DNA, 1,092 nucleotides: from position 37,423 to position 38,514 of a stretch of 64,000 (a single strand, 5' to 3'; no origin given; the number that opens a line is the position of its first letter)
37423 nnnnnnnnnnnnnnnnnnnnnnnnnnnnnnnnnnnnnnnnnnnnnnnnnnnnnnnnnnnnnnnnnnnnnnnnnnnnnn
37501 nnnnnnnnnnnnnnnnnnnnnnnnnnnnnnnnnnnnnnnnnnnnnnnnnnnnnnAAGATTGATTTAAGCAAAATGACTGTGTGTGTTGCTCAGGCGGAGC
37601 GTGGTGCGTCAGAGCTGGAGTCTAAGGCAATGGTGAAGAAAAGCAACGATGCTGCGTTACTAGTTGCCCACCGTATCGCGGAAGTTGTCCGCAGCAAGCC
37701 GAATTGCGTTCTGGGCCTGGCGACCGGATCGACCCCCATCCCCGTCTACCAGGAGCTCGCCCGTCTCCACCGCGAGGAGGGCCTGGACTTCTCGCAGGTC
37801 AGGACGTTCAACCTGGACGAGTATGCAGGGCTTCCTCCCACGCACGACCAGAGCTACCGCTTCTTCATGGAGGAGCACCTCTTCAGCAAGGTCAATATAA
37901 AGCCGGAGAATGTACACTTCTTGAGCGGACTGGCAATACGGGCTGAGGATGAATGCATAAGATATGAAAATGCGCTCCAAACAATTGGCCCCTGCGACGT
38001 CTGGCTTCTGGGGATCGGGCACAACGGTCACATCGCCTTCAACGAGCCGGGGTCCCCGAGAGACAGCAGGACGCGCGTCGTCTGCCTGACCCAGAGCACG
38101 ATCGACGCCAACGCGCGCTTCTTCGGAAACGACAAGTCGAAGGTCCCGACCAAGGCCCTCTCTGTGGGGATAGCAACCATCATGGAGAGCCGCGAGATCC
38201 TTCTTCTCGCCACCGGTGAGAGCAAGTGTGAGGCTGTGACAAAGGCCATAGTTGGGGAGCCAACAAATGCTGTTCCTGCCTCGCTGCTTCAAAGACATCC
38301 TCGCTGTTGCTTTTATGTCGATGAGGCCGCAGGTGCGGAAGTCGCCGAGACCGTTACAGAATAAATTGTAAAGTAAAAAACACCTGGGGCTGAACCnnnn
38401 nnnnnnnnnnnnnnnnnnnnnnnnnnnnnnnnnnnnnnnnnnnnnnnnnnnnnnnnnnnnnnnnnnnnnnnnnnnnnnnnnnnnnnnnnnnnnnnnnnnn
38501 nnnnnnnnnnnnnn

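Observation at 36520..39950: Same-strand ribokinase / GlcN6P deaminase / membrane transporter cluster; the two enzymes are bacterial-type and GC-elevated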

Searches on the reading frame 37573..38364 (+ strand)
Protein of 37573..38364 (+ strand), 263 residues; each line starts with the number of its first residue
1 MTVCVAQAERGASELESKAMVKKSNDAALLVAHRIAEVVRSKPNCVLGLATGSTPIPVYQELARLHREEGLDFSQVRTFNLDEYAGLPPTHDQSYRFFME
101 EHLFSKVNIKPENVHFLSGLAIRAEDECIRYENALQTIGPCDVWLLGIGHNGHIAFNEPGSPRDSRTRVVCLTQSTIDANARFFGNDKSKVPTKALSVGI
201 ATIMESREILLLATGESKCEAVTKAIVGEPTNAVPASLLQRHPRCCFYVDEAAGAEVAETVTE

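Call 3: search_protein_families(library=pfam, proteins=[window:37573-38364:+], max_evalue=0.01)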
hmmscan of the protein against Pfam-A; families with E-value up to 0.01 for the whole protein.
window:37573-38364:+ (263 aa): 2 families
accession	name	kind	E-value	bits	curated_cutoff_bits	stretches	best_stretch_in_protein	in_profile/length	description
PF01182.26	Glucosamine_iso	-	4e-29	102.5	27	1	25-241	8-219/225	Glucosamine-6-phosphate isomerases/6-phosphogluconolactonase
PF04198.19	Sugar-bind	-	0.0012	18.6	27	0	133-231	139-242/257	Putative sugar-binding domain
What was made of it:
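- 37573..38364 (+): Glucosamine-6-phosphate deaminase 2 (GPI2, GL50803_10829), a short NagB-type enzyme. Pfam Glucosamine_iso E=4e-29 (call 3).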

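Call 8: search_solved_structures(query=window:37573-38364:+, max_evalue=1e-10, show_alignments=1)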
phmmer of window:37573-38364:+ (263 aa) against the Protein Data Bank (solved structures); distinct sequences matched with E-value up to 1e-10: 12.
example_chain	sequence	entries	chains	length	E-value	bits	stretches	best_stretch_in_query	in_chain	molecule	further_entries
2bkv_A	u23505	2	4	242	1.4e-58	201.3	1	29-253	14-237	GLUCOSAMINE-6-PHOSPHATE DEAMINASE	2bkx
1ne7_A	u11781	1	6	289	6.4e-57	195.9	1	30-257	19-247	Glucosamine-6-phosphate isomerase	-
7lqn_A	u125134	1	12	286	2.6e-55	190.6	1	43-257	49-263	Glucosamine-6-phosphate deaminase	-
3hn6_A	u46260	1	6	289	3.6e-54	186.9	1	27-256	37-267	Glucosamine-6-phosphate deaminase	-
5hj5_A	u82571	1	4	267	7.3e-54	185.9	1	26-257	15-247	Glucosamine-6-phosphate deaminase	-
4r7t_A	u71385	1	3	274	7.9e-54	185.8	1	26-257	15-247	Glucosamine-6-phosphate deaminase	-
7lqm_A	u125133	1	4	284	6.5e-53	182.8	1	41-257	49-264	Glucosamine-6-phosphate deaminase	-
1cd5_A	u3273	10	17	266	3e-51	177.4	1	44-257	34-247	PROTEIN (GLUCOSAMINE 6-PHOSPHATE DEAMINASE) | GLUCOSAMINE 6-PHOSPHATE DEAMINASE | GLUCOSAMINE-6-PHOSPHATE DEAMINASE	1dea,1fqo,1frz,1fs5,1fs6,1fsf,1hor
2ri1_A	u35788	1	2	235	2.1e-50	174.6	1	27-256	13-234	Glucosamine-6-phosphate deaminase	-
2ri0_A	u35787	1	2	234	2.1e-50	174.6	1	28-256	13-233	Glucosamine-6-phosphate deaminase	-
1jt9_A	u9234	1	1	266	4e-50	173.7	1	44-257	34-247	Glucosamine-6-Phosphate deaminase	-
6nbg_A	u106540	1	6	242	2.7e-21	79.2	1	25-257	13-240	Glucosamine-6-phosphate deaminase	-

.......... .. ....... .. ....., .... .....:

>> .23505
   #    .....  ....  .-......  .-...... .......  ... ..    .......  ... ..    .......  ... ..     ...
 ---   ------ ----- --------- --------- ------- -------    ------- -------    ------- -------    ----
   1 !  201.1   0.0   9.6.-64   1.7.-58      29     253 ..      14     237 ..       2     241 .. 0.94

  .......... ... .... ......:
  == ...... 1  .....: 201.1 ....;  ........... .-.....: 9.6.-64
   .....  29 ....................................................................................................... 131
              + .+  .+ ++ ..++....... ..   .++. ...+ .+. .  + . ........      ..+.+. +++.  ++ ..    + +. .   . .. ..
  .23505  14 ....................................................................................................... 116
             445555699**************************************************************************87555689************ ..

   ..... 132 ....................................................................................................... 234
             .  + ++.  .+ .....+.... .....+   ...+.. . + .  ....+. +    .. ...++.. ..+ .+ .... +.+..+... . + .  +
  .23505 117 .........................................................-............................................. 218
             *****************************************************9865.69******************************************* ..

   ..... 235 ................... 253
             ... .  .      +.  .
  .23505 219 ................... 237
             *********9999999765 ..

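Call 18: find_homologous_proteins(query=window:37573-38364:+, max_evalue=1e-20)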
Query window:37573-38364:+ (263 aa): 7994 proteins with E <= 1e-20 among 8000 candidates; the best 120 are listed.
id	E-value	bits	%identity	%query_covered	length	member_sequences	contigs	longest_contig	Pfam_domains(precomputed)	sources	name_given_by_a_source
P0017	3.3e-163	559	94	100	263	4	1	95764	PF01182.27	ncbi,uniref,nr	ncbi:Glucosamine-6-phosphate deaminase [Giardia lamblia P15]|uniref:Glucosamine-6-phosphate isomeras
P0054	9.1e-150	515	86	100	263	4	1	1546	PF01182.27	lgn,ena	-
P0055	7.6e-129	446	83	92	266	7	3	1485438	PF01182.27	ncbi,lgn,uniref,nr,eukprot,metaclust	ncbi:Glucosamine-6-phosphate deaminase [Giardia duodenalis]|uniref:Glucosamine-6-phosphate isomerase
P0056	7.1e-125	433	81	92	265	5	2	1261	PF01182.27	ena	-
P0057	1.9e-106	373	72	89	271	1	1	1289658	PF01182.27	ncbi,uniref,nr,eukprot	ncbi:Glucosamine-6-phosphate deaminase [Giardia muris]|uniref:Glucosamine-6-phosphate isomerase n=1 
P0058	1.6e-101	357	68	89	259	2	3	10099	PF01182.27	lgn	-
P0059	1.3e-96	341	67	90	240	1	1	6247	PF01182.27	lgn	-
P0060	2.1e-83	298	58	91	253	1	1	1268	PF01182.27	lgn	-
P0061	8.7e-82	292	60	87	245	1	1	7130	PF01182.27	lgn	-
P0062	1.4e-81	292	58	90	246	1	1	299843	PF01182.27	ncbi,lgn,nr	ncbi:MAG: glucosamine-6-phosphate deaminase [Limnochordales bacterium]|nr:glucosamine-6-phosphate de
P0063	4.6e-81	290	56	92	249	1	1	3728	PF01182.27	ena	-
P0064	4.9e-81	290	59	86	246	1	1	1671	PF01182.27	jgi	-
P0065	7.2e-81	289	59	88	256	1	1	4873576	PF01182.27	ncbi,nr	ncbi:MAG: glucosamine-6-phosphate deaminase [Anaerolineae bacterium]|nr:MAG: glucosamine-6-phosphate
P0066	8.4e-81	289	56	96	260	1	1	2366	PF01182.27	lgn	-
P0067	1.3e-80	288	57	91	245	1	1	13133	PF01182.27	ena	-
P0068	2.2e-80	288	57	88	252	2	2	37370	PF01182.27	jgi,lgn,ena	-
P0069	1.0e-79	285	59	86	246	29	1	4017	PF01182.27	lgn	-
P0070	1.2e-79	285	54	90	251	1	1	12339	PF01182.27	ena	-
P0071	1.2e-79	285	55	90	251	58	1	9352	PF01182.27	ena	-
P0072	2.0e-79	284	55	90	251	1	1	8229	PF01182.27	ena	-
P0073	2.0e-79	284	59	89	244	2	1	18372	PF01182.27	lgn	-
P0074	4.3e-79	283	56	92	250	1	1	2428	PF01182.27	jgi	-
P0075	4.4e-79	283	54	90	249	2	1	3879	PF01182.27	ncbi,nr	ncbi:MAG: glucosamine-6-phosphate deaminase [Thaumarchaeota archaeon]|nr:MAG: glucosamine-6-phosphat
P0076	5.2e-79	283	54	90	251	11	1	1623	PF01182.27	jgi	-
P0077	5.7e-79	283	58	88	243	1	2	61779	PF01182.27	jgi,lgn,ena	-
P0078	6.2e-79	283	57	91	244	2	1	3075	PF01182.27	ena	-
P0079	7.9e-79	283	56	91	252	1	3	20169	PF01182.27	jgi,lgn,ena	-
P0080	8.2e-79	282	59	86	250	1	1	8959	PF01182.27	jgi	-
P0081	8.5e-79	282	55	94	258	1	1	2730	PF01182.27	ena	-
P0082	1.1e-78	282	57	90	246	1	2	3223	PF01182.27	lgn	-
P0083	1.2e-78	282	58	86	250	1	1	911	PF01182.27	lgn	-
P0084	1.3e-78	282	55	90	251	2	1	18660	PF01182.27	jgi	-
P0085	1.4e-78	282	55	91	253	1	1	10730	PF01182.27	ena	-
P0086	1.5e-78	282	58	91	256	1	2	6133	PF01182.27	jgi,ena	-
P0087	1.7e-78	281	58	86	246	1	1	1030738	PF01182.27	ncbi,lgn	-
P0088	1.7e-78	281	57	90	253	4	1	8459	PF01182.27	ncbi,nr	ncbi:MAG: glucosamine-6-phosphate deaminase [Thaumarchaeota archaeon]|nr:glucosamine-6-phosphate dea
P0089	2.1e-78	281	58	87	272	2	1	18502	PF01182.27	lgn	-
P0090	2.2e-78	281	57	89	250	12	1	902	PF01182.27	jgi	-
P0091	2.3e-78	281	56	91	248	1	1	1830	PF01182.27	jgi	-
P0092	2.7e-78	281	55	91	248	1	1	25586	PF01182.27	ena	-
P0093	2.9e-78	281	56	91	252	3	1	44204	PF01182.27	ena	-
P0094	3.1e-78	281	56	90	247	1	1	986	PF01182.27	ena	-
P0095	3.9e-78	280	56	90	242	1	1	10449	PF01182.27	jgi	-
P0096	4.8e-78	280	58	86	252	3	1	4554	PF01182.27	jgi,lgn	-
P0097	5.5e-78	280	55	89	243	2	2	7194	PF01182.27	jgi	jgi:glucosamine-6-phosphate deaminase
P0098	6.1e-78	280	55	90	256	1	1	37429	PF01182.27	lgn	-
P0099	7.2e-78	279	56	91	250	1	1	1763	PF01182.27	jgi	-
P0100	7.6e-78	279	56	84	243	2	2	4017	PF01182.27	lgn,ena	-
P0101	8.7e-78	279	57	90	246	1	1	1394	PF01182.27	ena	-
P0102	1.1e-77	279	55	93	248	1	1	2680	PF01182.27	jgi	-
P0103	1.2e-77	279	55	90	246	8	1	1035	PF01182.27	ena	-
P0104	1.3e-77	279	57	86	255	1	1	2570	PF01182.27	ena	-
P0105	1.9e-77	278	55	91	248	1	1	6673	PF01182.27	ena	-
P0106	2.3e-77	278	57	90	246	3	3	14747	PF01182.27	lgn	-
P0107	2.3e-77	278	54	90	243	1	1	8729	PF01182.27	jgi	-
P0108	2.3e-77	278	54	90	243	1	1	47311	PF01182.27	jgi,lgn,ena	-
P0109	3.9e-77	277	55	91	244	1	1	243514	PF01182.27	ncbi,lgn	ncbi:MAG: glucosamine-6-phosphate deaminase [bacterium]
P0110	4.7e-77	277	57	86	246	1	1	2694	PF01182.27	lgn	-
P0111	5.0e-77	277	57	87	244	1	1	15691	PF01182.27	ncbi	-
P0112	5.5e-77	276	57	87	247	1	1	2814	PF01182.27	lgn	-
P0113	5.6e-77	276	54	91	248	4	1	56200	PF01182.27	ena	-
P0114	6.6e-77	276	56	83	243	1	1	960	PF01182.27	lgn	-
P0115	7.1e-77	276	56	89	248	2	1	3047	PF01182.27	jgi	-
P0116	7.4e-77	276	57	85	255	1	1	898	PF01182.27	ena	-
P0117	8.2e-77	276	54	90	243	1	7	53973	PF01182.27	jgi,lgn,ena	-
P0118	8.6e-77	276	55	92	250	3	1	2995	PF01182.27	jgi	jgi:glucosamine-6-phosphate deaminase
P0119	8.7e-77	276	57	86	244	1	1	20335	PF01182.27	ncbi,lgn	-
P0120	9.3e-77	276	54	90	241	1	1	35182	PF01182.27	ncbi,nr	ncbi:MAG: glucosamine-6-phosphate deaminase [Hadesarchaea archaeon]|nr:glucosamine-6-phosphate deami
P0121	1.1e-76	276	56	91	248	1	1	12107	PF01182.27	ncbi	-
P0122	1.3e-76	275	56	87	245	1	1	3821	PF01182.27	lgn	-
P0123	1.4e-76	275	54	91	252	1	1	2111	PF01182.27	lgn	-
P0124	1.5e-76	275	59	87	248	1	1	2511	PF01182.27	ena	-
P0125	1.5e-76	275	55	87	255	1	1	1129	PF01182.27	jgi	-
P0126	1.6e-76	275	54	90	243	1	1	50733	PF01182.27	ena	-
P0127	1.6e-76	275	56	84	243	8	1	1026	PF01182.27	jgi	jgi:glucosamine-6-phosphate deaminase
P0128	1.7e-76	275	56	88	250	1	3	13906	PF01182.27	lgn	-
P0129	2.2e-76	274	56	89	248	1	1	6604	PF01182.27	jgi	-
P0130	2.4e-76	274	56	88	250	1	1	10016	PF01182.27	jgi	-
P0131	2.8e-76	274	57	85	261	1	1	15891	PF01182.27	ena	-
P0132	3.0e-76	274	55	88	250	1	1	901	PF01182.27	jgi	jgi:glucosamine-6-phosphate deaminase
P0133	3.5e-76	274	58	86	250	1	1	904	PF01182.27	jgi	jgi:glucosamine-6-phosphate deaminase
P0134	3.7e-76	274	56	86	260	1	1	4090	PF01182.27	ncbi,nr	ncbi:MAG: glucosamine-6-phosphate deaminase [Pirellulales bacterium]|nr:glucosamine-6-phosphate deam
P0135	4.4e-76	274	58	84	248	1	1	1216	PF01182.27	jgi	-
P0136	4.6e-76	273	56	89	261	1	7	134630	PF01182.27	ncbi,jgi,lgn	-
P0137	5.7e-76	273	55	87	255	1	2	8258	PF01182.27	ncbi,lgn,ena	-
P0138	6.4e-76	273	57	86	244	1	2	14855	PF01182.27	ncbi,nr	ncbi:MAG: glucosamine-6-phosphate deaminase [Hadesarchaea archaeon]|nr:glucosamine-6-phosphate deami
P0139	7.9e-76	273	59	85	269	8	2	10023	PF01182.27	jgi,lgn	-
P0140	8.0e-76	273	55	91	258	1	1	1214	PF01182.27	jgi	jgi:glucosamine-6-phosphate deaminase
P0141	8.4e-76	273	57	87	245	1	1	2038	PF01182.27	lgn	-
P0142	9.3e-76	272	56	87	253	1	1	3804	PF01182.27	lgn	-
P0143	1.1e-75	272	55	90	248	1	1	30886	PF01182.27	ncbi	-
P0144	1.1e-75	272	57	86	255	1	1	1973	PF01182.27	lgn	-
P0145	1.2e-75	272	52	90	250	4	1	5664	PF01182.27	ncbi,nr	ncbi:MAG: glucosamine-6-phosphate deaminase [bacterium]|nr:glucosamine-6-phosphate deaminase [bacter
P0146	1.3e-75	272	58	89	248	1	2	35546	PF01182.27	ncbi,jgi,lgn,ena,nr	ncbi:MAG: glucosamine-6-phosphate deaminase [Elusimicrobia bacterium HGW-Elusimicrobia-2]|nr:MAG: gl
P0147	1.4e-75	272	56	87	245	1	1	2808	PF01182.27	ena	-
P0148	1.5e-75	272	54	91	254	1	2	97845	PF01182.27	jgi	jgi:glucosamine-6-phosphate deaminase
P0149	1.6e-75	272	55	88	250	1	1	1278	PF01182.27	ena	-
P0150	1.6e-75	272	54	90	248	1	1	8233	PF01182.27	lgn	-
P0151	1.6e-75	272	55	91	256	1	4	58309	PF01182.27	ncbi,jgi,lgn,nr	ncbi:MAG: glucosamine-6-phosphate deaminase [Candidatus Omnitrophica bacterium]|nr:glucosamine-6-pho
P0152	1.8e-75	272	59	83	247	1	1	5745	PF01182.27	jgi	-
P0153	2.4e-75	271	54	94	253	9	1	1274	PF01182.27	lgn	-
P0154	2.5e-75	271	52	90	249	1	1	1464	PF01182.27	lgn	-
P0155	2.8e-75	271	55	90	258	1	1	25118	PF01182.27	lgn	-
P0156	3.0e-75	271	54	91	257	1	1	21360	PF01182.27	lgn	-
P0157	3.4e-75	271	57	83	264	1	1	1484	PF01182.27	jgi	jgi:glucosamine-6-phosphate deaminase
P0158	4.2e-75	270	55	91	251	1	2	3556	PF01182.27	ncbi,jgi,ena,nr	ncbi:MAG: glucosamine-6-phosphate deaminase [Candidatus Latescibacteria bacterium]|jgi:glucosamine-6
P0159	4.7e-75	270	58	86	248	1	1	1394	PF01182.27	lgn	-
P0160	4.9e-75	270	57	86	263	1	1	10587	PF01182.27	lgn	-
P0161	5.2e-75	270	54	87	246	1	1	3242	PF01182.27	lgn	-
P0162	5.4e-75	270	54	92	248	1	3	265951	PF01182.27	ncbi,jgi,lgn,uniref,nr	ncbi:MAG: glucosamine-6-phosphate deaminase [Candidatus Auribacterota bacterium]|jgi:glucosamine-6-p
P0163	5.7e-75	270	56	89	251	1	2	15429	PF01182.27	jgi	-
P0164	6.4e-75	270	59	85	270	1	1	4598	PF01182.27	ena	-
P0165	6.7e-75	270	51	92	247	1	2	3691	PF01182.27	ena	-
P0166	7.4e-75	270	55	93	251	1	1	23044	PF01182.27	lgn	-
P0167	7.6e-75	269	53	94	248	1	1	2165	PF01182.27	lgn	-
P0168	7.8e-75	269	60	80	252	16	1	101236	PF01182.27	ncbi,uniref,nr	ncbi:glucosamine-6-phosphate deaminase [Brevibacillus thermoruber]|uniref:Glucosamine-6-phosphate de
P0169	8.6e-75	269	54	91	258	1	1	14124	PF01182.27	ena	-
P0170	8.6e-75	269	56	86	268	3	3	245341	PF01182.27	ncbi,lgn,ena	-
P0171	8.8e-75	269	55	87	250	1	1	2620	PF01182.27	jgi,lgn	-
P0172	9.4e-75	269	56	90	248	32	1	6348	PF04198.20,PF01182.27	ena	-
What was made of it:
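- On Horizontally transferred (bacterial-origin) gene: More than 110 prokaryotic or metagenomic hits score 270-298 bits, against 196 for human (calls 8, 18).
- Only one G. muris deaminase appears among the homologues (call 18).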

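Call 20: find_encoding_contigs(protein=P0057, flank=8000, max_places=3)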
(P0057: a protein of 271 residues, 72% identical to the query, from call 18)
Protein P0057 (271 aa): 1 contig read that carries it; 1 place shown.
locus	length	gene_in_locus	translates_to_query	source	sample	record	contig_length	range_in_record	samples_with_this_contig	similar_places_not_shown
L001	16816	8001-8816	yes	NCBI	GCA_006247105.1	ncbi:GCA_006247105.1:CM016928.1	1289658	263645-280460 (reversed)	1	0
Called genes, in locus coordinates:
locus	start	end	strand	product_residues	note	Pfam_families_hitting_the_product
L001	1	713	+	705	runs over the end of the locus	-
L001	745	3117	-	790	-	-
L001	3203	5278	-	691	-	-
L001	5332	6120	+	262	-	PF13415:Beta-prop_FBX42, PF24681:Kelch_KLHDC2_KLHL20_DRC7 (weak)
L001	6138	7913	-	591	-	-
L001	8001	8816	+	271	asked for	PF01182:Glucosamine_iso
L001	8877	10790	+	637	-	PF04615:Utp14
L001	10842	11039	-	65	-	PF04135:Nop10p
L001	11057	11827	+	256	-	PF01172:SBDS_N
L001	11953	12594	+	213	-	PF08613:Cyclin (weak)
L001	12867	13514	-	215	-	PF00810:ER_lumen_recept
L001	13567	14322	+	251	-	PF01092:Ribosomal_S6e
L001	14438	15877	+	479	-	-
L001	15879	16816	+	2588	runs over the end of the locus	-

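Call 21: find_encoding_contigs(protein=P0055, flank=8000, max_places=3)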
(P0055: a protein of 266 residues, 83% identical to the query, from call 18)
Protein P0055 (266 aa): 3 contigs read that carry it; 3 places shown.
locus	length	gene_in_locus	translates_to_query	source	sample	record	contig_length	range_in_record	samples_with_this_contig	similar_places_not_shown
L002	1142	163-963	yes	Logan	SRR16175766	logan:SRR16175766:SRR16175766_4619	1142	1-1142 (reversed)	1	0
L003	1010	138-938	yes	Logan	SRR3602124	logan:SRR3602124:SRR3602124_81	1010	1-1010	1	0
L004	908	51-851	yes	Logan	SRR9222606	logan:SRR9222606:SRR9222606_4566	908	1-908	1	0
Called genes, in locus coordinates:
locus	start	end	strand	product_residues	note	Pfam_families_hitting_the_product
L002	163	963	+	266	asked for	PF01182:Glucosamine_iso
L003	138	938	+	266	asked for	PF01182:Glucosamine_iso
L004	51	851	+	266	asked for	PF01182:Glucosamine_iso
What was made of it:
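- Tried and rejected: The look-up returned only contigs of about 1 kb (call 21).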

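Call 25: find_encoding_contigs(protein=P0058, flank=8000, max_places=3)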
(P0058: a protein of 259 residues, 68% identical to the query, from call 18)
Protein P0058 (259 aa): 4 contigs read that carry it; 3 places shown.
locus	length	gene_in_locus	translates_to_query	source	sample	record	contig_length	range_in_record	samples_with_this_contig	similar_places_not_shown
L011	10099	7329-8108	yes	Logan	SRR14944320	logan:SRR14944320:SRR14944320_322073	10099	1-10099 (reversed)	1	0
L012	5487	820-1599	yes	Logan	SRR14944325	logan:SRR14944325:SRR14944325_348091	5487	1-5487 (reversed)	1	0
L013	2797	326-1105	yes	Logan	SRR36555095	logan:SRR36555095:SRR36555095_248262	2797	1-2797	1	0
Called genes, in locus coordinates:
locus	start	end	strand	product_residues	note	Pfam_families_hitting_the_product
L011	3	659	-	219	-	?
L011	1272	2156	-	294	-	PF24681:Kelch_KLHDC2_KLHL20_DRC7 (weak)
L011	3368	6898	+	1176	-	PF13768:VWA_3 (weak)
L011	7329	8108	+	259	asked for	PF01182:Glucosamine_iso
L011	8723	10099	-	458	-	?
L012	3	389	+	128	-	?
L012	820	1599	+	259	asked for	PF01182:Glucosamine_iso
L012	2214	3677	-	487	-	-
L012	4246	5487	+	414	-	?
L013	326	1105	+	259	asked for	PF01182:Glucosamine_iso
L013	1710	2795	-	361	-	?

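Call 26: list_cluster_members(proteins=[P0055, P0054, P0056, P0058, P0059, P0176, P0174, P0175, P0060, P0061])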
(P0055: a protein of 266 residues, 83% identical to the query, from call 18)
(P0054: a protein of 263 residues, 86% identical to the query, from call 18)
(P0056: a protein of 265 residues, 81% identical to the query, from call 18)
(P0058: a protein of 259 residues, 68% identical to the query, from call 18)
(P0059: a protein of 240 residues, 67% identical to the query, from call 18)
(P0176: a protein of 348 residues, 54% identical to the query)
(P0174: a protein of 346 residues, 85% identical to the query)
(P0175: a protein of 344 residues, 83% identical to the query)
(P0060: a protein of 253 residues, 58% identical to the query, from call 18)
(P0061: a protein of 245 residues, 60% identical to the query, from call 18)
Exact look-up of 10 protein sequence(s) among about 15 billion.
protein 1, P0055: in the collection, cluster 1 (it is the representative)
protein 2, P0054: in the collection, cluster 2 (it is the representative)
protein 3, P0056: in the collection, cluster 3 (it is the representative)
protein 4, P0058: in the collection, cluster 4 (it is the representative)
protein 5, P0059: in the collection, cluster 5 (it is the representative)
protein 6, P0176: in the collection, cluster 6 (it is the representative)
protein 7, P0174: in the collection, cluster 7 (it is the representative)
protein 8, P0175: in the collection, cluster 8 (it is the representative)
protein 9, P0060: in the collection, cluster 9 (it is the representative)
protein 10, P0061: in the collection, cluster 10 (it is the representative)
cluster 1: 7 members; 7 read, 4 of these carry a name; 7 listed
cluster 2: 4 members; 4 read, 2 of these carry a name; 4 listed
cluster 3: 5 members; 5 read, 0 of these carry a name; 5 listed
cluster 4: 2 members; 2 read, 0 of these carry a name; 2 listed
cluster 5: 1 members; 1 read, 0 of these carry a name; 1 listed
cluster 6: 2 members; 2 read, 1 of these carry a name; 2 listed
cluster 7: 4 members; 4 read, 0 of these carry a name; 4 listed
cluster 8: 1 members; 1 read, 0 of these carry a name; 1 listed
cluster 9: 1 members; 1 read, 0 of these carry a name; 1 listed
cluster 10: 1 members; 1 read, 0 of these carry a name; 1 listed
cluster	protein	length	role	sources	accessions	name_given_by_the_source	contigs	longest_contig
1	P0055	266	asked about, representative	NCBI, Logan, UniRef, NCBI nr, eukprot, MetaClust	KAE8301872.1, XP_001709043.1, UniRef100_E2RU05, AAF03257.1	Glucosamine-6-phosphate deaminase [Giardia duodenalis] | Glucosamine-6-phosphate isomerase n=2 Tax=Giardia intestinalis TaxID=5741 ... | Glucosamine-6-phosphate deaminase [Giardia intestinalis]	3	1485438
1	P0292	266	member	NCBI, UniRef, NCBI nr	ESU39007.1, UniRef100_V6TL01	Glucosamine-6-phosphate isomerase [Giardia duodenalis] | Glucosamine-6-phosphate isomerase n=1 Tax=Giardia intestinalis TaxID=5741 ... | Glucosamine-6-phosphate isomerase [Giardia intestinalis]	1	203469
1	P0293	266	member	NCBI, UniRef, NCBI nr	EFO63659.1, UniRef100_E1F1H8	Glucosamine-6-phosphate deaminase [Giardia lamblia P15] | Glucosamine-6-phosphate isomerase n=1 Tax=Giardia intestinalis (strain P15) TaxID=658858 ...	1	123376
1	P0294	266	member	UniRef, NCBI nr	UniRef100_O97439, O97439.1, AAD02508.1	Glucosamine-6-phosphate deaminase 1 n=1 Tax=Giardia intestinalis TaxID=5741 ... | RecName: Full=Glucosamine-6-phosphate isomerase 1; AltName: Full=Glucosamine-6-phosphate ...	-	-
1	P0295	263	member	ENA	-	-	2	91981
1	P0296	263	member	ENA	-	-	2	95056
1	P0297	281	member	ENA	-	-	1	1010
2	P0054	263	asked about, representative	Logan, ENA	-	-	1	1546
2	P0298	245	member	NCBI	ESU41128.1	Glucosamine-6-phosphate isomerase, partial [Giardia duodenalis]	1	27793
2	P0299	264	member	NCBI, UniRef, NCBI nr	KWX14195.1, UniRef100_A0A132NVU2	Glucosamine-6-phosphate isomerase [Giardia duodenalis assemblage B] | Glucosamine-6-phosphate isomerase n=1 Tax=Giardia duodenalis assemblage B TaxID=1394984 ... | Glucosamine-6-phosphate isomerase [Giardia intestinalis assemblage B]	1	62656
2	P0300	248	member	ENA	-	-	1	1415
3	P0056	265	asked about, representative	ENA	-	-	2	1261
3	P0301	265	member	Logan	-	-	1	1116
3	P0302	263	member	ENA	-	-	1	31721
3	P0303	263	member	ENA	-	-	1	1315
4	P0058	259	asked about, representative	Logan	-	-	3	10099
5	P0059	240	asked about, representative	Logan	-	-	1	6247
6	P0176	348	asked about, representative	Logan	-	-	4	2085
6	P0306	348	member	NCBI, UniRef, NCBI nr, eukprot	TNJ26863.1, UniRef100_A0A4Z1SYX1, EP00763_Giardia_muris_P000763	Ribokinase [Giardia muris] | Ribokinase n=1 Tax=Giardia muris TaxID=5742 RepID=A0A4Z1SYX1_GIAMU | TNJ26863.1 Ribokinase [Giardia muris]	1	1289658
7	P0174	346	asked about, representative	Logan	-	-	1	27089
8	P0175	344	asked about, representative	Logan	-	-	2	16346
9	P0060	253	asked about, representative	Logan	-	-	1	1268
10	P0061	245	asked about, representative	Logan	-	-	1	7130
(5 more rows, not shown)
